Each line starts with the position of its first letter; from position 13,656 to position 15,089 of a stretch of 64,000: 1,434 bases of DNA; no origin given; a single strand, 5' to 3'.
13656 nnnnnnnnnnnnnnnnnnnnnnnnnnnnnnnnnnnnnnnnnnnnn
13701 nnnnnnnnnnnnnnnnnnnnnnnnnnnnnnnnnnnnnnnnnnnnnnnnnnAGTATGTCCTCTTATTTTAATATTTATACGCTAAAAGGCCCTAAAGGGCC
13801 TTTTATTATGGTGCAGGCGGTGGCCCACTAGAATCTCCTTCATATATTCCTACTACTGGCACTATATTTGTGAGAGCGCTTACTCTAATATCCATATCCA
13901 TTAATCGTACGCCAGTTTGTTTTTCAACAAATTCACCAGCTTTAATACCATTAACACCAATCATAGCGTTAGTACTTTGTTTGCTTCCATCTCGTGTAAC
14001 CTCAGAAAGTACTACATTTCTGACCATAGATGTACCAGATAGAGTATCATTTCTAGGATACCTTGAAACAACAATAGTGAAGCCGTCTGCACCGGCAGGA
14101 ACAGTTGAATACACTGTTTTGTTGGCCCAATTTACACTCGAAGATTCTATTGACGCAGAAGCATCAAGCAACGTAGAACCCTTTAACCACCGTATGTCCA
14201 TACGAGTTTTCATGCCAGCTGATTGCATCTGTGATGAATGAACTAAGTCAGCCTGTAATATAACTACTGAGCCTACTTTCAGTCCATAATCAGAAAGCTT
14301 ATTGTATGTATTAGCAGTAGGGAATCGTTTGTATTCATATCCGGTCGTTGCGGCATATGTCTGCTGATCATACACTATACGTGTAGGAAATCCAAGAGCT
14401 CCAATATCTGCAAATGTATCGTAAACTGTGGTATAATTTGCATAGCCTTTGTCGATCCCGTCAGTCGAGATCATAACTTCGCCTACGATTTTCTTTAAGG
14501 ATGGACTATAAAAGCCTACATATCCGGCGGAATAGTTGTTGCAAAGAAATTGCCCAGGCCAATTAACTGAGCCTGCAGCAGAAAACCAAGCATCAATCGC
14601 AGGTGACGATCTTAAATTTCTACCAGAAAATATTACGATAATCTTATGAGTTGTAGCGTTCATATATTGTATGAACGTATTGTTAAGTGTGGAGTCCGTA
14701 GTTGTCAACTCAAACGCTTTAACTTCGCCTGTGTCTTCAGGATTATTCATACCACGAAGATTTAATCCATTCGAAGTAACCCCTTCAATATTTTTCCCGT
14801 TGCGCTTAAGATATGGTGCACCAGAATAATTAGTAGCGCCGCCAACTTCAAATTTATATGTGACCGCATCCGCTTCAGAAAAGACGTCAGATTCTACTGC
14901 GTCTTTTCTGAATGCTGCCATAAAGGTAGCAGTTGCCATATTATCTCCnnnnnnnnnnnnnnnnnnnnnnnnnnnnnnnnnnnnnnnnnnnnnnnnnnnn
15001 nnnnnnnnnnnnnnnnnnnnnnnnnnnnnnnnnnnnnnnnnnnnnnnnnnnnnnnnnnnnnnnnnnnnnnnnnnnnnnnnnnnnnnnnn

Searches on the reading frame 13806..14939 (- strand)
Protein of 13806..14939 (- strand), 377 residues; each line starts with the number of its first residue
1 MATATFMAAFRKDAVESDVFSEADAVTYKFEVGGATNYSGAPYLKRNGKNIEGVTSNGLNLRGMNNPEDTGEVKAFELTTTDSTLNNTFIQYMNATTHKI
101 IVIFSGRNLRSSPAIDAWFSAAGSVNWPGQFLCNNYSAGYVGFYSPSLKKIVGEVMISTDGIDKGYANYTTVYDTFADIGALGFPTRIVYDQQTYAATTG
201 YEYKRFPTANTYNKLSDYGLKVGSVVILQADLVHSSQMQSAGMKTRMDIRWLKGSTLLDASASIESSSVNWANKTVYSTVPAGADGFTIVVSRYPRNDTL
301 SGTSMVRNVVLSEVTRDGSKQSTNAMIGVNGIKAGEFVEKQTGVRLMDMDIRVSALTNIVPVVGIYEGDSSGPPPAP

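Call 83: find_encoding_contigs(protein=window:13806-14939:-, flank=6000, max_places=10)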
Protein window:13806-14939:- (377 aa): 2 contigs read that carry it; 2 places shown.
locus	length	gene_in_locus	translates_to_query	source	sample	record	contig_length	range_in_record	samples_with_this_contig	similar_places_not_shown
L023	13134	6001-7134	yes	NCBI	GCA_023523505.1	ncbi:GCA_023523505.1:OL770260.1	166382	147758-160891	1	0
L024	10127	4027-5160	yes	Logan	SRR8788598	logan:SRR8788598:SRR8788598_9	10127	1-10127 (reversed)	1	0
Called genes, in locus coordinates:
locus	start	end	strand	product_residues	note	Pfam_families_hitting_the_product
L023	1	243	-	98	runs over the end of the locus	PF16805:Trans_coact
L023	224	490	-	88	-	PF11126:Phage_DsbA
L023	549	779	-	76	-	-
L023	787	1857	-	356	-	PF02739:5_3_exonuc_N, PF09293:RNaseH_C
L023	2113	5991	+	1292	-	PF21560:Gp34_2nd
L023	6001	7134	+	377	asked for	-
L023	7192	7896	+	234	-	-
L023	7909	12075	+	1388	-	PF22337:Phage_fiber_rpt (weak)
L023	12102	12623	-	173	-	-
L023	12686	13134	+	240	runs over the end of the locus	PF11031:Phage_holin_T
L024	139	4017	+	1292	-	PF21560:Gp34_2nd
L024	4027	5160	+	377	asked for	-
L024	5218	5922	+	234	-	-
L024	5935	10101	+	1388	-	PF22337:Phage_fiber_rpt (weak)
